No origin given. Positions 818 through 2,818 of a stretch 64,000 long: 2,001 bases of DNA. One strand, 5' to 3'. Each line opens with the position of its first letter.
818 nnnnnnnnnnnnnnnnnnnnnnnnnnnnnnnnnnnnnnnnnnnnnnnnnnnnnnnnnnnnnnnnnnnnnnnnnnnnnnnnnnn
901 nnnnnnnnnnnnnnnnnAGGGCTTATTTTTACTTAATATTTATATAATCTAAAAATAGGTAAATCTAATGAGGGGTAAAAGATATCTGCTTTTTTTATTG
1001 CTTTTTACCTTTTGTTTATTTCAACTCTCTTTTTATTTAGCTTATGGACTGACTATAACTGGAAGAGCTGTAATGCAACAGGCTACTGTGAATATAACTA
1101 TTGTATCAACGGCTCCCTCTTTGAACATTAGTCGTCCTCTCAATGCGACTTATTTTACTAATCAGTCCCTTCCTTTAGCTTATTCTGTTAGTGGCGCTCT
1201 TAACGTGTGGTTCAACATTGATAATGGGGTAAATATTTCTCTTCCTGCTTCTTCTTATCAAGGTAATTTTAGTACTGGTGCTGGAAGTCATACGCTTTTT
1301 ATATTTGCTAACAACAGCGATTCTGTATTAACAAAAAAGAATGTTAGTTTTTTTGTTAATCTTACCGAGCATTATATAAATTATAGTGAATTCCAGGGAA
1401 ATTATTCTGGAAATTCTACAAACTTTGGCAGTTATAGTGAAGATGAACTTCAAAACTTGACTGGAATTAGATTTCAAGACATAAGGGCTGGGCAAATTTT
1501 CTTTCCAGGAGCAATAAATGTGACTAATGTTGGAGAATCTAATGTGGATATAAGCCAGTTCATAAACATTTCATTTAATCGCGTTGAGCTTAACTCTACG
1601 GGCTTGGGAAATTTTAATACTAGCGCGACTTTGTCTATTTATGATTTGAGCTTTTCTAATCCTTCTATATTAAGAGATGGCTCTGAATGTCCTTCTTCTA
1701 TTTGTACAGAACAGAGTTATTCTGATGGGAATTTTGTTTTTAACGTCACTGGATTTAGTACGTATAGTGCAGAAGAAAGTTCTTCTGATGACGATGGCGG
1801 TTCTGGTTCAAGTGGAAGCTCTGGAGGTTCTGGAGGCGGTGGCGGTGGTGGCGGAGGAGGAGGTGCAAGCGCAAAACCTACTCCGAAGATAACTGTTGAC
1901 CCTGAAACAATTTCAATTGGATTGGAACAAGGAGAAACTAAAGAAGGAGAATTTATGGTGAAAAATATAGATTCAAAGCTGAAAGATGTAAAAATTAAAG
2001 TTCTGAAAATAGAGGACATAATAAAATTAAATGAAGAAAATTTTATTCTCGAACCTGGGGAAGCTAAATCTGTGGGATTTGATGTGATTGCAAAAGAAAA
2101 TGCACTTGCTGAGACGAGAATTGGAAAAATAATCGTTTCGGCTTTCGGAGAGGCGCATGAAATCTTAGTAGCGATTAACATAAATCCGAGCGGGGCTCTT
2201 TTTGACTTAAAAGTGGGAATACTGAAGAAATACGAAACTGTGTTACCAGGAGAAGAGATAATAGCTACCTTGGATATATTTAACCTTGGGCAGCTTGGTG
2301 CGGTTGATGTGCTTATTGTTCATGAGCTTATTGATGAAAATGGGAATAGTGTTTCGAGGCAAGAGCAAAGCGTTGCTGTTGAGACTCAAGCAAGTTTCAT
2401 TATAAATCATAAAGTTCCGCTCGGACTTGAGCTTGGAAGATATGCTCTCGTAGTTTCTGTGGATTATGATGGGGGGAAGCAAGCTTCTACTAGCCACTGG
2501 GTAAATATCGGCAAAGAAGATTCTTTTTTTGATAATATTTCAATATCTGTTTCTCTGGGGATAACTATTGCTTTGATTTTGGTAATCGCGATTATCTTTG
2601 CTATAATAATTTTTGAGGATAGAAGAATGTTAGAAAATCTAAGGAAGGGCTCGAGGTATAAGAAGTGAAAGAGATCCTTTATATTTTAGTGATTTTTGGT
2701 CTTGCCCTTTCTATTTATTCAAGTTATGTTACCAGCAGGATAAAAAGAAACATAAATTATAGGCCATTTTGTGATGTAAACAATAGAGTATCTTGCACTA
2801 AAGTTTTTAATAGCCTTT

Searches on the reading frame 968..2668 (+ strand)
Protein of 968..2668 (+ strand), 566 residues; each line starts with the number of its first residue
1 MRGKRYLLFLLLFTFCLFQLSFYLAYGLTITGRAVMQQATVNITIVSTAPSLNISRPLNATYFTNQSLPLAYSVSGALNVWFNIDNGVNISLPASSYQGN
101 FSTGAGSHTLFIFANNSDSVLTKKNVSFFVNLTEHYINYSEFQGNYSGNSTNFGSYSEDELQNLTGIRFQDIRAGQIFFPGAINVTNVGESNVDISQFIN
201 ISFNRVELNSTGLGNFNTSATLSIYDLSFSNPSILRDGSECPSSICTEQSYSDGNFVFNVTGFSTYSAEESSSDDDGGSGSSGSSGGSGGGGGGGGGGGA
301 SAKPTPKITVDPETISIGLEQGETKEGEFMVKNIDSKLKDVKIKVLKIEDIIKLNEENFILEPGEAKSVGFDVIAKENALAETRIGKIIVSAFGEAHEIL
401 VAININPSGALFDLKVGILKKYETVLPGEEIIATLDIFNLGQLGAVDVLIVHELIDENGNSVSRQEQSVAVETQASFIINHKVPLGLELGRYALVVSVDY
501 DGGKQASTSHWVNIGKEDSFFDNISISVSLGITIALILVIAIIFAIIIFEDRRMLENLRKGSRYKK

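Call 3: search_protein_families(library=ncbifam, proteins=[window:968-2668:+], max_evalue=1)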
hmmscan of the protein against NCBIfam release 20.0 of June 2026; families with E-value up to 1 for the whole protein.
window:968-2668:+ (566 aa): 3 families
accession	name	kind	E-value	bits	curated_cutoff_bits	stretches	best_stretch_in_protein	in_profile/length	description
NF053671.1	bindosome_BasC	exception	0.12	12.2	260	1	432-510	57-135/140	bindosome assembly system protein BasC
TIGR02616.1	tnaC_leader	equivalog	0.45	10.7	23.55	0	75-86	4-15/22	tryptophanase leader peptide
NF038161.1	lant_II_LchA2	subfamily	0.78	10.2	26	0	154-166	4-16/51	class II lanthipeptide, LchA2/BrtA2 family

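Call 4: search_protein_families(library=pfam, proteins=[window:968-2668:+], max_evalue=1)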
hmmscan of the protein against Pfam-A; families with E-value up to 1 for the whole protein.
window:968-2668:+ (566 aa): 2 families
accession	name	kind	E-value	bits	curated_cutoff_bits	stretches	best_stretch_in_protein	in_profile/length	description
PF22067.2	Cep192_D3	-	0.0026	18.3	27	1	311-401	5-95/99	Cep192 domain 3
PF18984.5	DUF5717_N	-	0.0074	14.6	25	1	304-406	16-113/875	Family of unknown function (DUF5717)N-terminal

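Call 51: find_related_loci(query=window:968-2668:+, collection=genome_contigs, flank=1500)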
Query window:968-2668:+ (566 aa) in genome_contigs; peptide patterns used: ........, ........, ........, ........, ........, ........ (x = any residue, [..] = any of these).
109 stretches matched a pattern; 1 encode a relative of the query (tblastn E <= 1e-3); 1 distinct loci.
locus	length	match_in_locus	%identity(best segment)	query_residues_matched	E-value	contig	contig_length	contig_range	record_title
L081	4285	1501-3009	33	7-514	5e-57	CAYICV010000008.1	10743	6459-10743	MAG TPA_asm: Candidatus Woesearchaeota archaeon isolate ERP119705_co17_993 genome assembly, contig: NODE_9066_length_107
